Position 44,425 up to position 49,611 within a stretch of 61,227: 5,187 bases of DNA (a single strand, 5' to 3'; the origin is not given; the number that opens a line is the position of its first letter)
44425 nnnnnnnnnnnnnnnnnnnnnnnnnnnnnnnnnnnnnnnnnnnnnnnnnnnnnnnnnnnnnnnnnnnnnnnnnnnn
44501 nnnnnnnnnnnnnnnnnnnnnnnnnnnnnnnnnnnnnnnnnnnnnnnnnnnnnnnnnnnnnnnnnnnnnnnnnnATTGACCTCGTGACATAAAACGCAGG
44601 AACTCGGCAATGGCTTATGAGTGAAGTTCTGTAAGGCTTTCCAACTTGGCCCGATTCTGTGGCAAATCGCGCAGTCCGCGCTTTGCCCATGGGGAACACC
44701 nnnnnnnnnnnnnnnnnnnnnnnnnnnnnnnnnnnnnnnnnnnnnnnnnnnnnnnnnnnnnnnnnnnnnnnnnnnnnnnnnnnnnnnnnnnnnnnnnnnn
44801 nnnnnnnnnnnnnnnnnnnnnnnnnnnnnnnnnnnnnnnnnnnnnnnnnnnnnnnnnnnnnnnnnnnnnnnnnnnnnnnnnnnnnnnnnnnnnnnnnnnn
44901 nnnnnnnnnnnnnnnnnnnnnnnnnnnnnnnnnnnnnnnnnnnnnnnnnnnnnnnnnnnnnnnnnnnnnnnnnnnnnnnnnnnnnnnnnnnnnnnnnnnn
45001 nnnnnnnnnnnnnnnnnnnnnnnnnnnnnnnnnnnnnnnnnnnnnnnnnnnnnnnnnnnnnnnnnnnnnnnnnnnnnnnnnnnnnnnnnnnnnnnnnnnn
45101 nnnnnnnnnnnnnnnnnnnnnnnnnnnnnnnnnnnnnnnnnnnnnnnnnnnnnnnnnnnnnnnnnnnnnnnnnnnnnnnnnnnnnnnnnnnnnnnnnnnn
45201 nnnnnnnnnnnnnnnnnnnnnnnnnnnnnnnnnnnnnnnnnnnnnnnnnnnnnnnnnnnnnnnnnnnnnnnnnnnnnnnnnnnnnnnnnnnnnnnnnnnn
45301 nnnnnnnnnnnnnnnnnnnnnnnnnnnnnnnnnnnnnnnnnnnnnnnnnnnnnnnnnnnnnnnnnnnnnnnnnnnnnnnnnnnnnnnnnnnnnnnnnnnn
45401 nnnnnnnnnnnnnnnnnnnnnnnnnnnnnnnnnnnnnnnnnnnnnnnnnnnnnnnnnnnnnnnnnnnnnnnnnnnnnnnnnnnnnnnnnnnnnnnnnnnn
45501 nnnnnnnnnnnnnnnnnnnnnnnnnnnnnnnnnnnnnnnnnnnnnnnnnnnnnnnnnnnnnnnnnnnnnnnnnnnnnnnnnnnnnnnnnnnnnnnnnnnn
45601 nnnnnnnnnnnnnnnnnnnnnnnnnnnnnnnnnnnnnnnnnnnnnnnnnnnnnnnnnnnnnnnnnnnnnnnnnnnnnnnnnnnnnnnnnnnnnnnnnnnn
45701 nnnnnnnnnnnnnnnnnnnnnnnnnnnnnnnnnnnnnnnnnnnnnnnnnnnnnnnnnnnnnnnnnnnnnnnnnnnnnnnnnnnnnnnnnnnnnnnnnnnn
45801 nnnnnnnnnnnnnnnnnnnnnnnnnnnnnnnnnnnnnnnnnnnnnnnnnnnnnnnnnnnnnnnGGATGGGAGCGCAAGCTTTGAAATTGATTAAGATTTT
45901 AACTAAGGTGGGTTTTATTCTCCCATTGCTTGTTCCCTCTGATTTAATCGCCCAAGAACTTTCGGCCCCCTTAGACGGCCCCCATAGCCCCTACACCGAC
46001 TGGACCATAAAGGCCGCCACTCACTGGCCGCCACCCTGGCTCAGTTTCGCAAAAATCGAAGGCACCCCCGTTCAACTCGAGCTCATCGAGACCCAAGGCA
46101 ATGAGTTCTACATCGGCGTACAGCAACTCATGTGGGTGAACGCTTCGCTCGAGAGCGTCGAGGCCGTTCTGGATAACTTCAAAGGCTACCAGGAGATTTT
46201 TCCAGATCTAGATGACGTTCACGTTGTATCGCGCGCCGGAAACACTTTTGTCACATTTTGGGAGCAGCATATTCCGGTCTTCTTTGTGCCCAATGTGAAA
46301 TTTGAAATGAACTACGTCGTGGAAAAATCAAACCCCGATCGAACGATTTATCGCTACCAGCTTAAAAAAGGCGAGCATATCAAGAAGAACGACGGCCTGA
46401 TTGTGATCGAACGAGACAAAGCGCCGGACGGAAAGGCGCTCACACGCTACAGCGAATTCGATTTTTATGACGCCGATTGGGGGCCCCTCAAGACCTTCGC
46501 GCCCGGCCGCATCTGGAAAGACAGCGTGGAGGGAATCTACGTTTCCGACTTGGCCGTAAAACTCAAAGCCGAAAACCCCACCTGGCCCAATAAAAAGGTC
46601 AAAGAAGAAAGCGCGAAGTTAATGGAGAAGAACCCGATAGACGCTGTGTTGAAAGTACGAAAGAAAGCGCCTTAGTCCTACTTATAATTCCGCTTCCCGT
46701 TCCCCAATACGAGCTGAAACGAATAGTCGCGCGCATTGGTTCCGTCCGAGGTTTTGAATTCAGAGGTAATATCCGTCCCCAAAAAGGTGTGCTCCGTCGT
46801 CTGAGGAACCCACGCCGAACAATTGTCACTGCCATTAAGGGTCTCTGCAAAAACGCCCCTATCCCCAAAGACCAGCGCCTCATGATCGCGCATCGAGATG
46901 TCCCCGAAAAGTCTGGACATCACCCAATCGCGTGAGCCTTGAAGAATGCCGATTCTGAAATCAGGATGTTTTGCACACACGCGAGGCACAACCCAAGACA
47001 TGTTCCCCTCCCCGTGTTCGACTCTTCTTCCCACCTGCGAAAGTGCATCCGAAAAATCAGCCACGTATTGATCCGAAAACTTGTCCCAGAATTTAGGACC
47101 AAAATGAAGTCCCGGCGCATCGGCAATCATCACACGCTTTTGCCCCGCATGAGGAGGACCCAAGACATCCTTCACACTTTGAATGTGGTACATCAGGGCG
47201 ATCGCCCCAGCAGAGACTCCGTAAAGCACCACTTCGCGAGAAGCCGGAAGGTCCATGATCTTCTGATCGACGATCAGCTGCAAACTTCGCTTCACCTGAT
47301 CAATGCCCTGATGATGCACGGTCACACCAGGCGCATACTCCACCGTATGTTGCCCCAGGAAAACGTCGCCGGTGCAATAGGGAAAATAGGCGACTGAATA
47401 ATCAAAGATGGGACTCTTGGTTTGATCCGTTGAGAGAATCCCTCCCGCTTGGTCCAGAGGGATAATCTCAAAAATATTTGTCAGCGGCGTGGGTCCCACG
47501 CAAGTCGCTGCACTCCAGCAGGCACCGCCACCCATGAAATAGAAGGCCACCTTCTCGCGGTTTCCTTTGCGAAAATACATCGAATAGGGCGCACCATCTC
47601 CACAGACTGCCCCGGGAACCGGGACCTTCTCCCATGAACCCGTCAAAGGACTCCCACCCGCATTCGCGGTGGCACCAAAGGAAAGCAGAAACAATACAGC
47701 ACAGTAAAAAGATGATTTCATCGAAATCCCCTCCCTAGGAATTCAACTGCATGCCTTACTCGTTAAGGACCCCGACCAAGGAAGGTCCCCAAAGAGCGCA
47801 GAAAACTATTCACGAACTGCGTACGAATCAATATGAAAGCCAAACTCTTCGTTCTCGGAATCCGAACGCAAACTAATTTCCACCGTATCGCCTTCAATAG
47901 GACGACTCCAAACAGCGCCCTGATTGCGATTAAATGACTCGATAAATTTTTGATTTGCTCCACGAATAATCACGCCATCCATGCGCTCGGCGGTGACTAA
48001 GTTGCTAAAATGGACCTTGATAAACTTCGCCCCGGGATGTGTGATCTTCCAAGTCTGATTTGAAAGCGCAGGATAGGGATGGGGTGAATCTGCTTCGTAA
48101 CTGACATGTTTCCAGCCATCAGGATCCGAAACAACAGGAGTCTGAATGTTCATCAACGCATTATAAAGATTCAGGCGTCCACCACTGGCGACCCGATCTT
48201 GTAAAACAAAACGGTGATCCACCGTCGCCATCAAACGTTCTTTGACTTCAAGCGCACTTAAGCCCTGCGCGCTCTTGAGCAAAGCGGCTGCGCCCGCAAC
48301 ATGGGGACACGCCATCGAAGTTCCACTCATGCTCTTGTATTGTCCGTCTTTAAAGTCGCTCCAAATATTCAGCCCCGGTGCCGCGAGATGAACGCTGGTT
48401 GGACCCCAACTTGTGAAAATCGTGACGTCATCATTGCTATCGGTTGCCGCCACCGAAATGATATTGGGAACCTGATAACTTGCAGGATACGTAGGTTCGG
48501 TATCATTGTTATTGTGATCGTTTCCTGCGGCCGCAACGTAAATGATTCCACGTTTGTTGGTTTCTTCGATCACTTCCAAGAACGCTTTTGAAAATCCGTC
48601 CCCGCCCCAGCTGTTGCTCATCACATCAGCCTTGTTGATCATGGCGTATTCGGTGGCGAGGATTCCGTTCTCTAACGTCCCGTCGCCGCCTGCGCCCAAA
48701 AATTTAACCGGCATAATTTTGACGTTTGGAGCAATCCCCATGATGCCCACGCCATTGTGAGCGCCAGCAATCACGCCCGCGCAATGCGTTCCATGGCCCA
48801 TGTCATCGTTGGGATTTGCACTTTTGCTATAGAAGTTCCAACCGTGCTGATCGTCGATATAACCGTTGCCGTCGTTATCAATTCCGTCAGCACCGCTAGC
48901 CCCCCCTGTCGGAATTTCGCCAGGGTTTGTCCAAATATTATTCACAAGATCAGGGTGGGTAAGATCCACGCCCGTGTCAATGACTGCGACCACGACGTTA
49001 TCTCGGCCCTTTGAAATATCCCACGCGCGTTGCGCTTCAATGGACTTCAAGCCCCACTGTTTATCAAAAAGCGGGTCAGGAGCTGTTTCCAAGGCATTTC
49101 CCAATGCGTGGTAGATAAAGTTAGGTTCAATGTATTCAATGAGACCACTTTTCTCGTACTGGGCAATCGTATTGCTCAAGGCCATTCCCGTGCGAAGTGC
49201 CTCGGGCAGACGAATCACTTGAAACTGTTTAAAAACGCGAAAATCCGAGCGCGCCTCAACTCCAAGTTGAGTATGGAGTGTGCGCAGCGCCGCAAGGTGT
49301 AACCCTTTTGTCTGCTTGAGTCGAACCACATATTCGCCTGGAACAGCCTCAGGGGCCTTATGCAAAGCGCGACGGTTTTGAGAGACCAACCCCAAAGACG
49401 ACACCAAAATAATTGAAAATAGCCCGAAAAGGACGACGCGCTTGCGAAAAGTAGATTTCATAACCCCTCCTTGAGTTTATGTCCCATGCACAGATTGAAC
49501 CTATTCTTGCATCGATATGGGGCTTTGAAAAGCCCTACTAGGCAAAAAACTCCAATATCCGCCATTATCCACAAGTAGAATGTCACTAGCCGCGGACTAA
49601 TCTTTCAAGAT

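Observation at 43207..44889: A 21-haem cytochrome built from ten tandem dihaem modules, ending exactly on a CxxCH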

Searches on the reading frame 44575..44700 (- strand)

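Call 32: search_protein_families(library=pfam, proteins=[window:44575-44700:-], max_evalue=1)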
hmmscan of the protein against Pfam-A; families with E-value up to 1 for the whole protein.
seq(42 aa): 3 families
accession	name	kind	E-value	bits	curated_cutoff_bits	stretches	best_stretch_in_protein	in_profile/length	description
PF22678.1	Cytochrom_c_NrfB-like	-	0.011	16.7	27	1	4-38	55-89/89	Cytochrome c-type protein NrfB-like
PF18509.6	MCR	-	0.015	15.3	30.4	1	3-19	10-29/30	Magnetochrome domain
PF09699.15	Paired_CXXCH_1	-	0.096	12.8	20.6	1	7-40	6-37/41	Doubled CXXCH motif (Paired_CXXCH_1)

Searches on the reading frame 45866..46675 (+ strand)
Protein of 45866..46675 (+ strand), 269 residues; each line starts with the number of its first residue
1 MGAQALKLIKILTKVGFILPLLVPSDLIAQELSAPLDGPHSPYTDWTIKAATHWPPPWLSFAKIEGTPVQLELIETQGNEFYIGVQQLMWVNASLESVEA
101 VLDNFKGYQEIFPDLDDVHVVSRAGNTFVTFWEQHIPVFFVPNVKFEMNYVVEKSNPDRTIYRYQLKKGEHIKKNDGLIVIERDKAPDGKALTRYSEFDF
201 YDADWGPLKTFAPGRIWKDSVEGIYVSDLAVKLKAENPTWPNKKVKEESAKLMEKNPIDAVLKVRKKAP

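Call 4: search_protein_families(library=pfam, proteins=[window:45866-46675:+], max_evalue=0.1)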
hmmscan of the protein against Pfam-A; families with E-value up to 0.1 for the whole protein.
window:45866-46675:+ (269 aa): 2 families
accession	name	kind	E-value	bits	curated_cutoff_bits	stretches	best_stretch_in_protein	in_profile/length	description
PF10604.15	Polyketide_cyc2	-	0.00041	21.1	27.4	1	91-227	10-132/142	Polyketide cyclase / dehydrase and lipid transport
PF00364.28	Biotin_lipoyl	-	0.0067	16.7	22.1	1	161-186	16-41/73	Biotin-requiring enzyme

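Call 6: search_protein_families(library=ncbifam, proteins=[window:45866-46675:+], max_evalue=0.1)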
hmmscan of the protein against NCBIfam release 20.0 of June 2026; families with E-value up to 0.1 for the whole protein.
window:45866-46675:+ (269 aa): 0 families

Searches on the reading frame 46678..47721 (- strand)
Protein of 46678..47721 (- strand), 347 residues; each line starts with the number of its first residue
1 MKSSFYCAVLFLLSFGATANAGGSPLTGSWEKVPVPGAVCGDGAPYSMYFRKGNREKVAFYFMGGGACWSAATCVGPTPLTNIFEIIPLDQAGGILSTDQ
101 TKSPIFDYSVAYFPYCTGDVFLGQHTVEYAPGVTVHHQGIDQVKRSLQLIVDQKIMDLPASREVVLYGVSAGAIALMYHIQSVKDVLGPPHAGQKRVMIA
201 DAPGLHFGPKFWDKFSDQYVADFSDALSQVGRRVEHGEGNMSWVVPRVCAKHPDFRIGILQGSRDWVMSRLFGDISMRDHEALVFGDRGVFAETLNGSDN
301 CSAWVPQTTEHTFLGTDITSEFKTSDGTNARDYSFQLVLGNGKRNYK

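Call 4: search_protein_families(library=pfam, proteins=[window:46678-47721:-], max_evalue=0.1)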
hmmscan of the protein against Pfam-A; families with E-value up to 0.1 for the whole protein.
window:46678-47721:- (347 aa): 1 family
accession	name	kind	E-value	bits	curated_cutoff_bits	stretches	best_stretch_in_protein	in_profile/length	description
PF03283.19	PAE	-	1.5e-15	57.6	26.6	1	36-188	20-174/355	Pectinacetylesterase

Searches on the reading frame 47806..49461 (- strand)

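Call 20: search_protein_families(library=pfam, proteins=[window:47806-49461:-], max_evalue=0.00001)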
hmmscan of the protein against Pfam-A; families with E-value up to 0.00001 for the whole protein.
window:47806-49461:- (551 aa): 2 families
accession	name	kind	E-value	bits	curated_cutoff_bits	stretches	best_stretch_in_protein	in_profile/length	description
PF00082.27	Peptidase_S8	-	4.9e-59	200.4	21.8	1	154-415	2-274/288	Subtilase family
PF22148.1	Fervidolysin_NPro-like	-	7.4e-06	26.7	21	0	36-114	12-81/81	Fervidolysin N-terminal prodomain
